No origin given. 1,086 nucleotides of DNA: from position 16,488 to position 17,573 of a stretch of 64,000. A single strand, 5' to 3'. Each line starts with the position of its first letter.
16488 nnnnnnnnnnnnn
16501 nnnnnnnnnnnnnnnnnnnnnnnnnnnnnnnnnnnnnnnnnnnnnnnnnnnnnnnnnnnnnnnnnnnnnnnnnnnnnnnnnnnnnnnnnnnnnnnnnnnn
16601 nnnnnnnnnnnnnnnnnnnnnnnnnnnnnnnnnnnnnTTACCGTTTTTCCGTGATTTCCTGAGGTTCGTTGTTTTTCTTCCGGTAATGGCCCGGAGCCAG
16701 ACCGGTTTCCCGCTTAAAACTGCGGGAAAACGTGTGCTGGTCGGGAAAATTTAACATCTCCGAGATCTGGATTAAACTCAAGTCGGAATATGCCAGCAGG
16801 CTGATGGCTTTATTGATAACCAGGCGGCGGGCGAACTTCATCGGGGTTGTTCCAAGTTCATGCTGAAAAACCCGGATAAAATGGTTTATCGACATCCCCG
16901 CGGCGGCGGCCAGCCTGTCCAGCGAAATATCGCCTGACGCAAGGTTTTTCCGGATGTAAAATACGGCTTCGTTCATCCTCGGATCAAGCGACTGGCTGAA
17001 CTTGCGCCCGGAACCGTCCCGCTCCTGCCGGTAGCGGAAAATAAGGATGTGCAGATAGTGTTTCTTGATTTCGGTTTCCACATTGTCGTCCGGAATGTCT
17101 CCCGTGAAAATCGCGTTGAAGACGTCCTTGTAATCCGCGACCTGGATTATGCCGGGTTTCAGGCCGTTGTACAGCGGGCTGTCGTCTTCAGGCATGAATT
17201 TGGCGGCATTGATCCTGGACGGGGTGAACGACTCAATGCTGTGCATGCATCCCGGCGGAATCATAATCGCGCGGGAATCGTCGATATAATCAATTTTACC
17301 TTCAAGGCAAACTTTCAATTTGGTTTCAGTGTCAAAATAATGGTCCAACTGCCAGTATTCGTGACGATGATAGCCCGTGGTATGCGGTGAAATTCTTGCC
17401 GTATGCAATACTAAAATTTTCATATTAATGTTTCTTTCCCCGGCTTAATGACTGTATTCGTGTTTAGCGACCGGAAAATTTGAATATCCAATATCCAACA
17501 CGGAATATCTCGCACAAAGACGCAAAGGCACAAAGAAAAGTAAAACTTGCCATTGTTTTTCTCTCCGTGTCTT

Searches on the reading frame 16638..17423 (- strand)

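Call 8: search_protein_families(library=pfam, proteins=[window:16638-17423:-], max_evalue=0.001)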
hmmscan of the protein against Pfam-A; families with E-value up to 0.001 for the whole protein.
window:16638-17423:- (261 aa): 3 families
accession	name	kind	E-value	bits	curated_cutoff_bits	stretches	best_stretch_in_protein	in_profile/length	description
PF12833.13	HTH_18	-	3.1e-22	79.1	33.6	1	171-249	1-79/80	Helix-turn-helix domain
PF00165.29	HTH_AraC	-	8.6e-19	67.7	26.6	2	160-196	4-39/42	Bacterial regulatory helix-turn-helix proteins, AraC family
PF03683.19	UPF0175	-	0.0004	20.4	27.9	0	189-238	8-56/75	Uncharacterised protein family (UPF0175)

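Call 9: search_protein_families(library=ncbifam, proteins=[window:16638-17423:-], max_evalue=0.01)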
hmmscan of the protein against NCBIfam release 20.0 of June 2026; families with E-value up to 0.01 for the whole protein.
window:16638-17423:- (261 aa): 29 families (the best 25 are shown)
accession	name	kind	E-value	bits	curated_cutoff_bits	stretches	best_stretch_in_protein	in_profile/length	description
NF007860.0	PRK10572.1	equivalog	5.3e-18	64.9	208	1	98-254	136-288/292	arabinose operon transcriptional regulator AraC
NF047788.1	TransRegPocR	equivalog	3.3e-13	49.6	500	1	93-253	137-293/296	transcriptional regulator PocR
NF049932.1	TranspRegBtr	equivalog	2.1e-12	46.4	900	1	156-251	172-266/531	bacillibactin transport transcriptional regulator Btr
NF006902.0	PRK09393.1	equivalog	5.8e-12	45.4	425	1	149-253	221-324/327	transcriptional regulator FtrA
NF010028.0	PRK13503.1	equivalog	2.6e-11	43.5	288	1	137-252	160-274/278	HTH-type transcriptional activator RhaS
NF047455.1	TF_Staph_AryK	equivalog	5e-11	41.6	850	1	126-257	136-265/759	transcriptional regulator AryK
NF049968.1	QhpR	equivalog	8.9e-11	41.5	250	1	155-248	192-284/284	AraC-like transcriptional regulator QhpR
NF052371.1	TransRegGbdRPseu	equivalog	2.3e-10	40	480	1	141-253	218-329/365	choline metabolism transcriptional regulator GbdR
NF012144.2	ramA_TF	equivalog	2.8e-10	40.6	180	1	154-251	11-107/108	RamA family antibiotic efflux transcriptional regulator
NF040475.1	chlor_reg_RclR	equivalog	3.1e-10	39.8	400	1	143-251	172-279/284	reactive chlorine-specific transcriptional regulator RclR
NF007243.0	PRK09685.1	equivalog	2.3e-09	37.1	199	1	124-250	178-301/303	transcriptional regulator FeaR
TIGR04094.1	adjacent_YSIRK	equivalog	2.3e-09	36.7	200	1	146-248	283-383/383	YSIRK-targeted surface antigen transcriptional regulator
NF050186.1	TransRegGliRPseudo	equivalog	1.4e-08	34.5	570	1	157-251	244-337/338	AraC family transcriptional regulator GliR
NF012228.1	RobA_TF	equivalog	6.9e-08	32.3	380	1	156-251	11-105/286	MDR efflux pump AcrAB transcriptional activator RobA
NF010025.2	PRK13500.1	equivalog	9.8e-08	31.9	525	1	164-252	191-279/282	HTH-type transcriptional activator RhaR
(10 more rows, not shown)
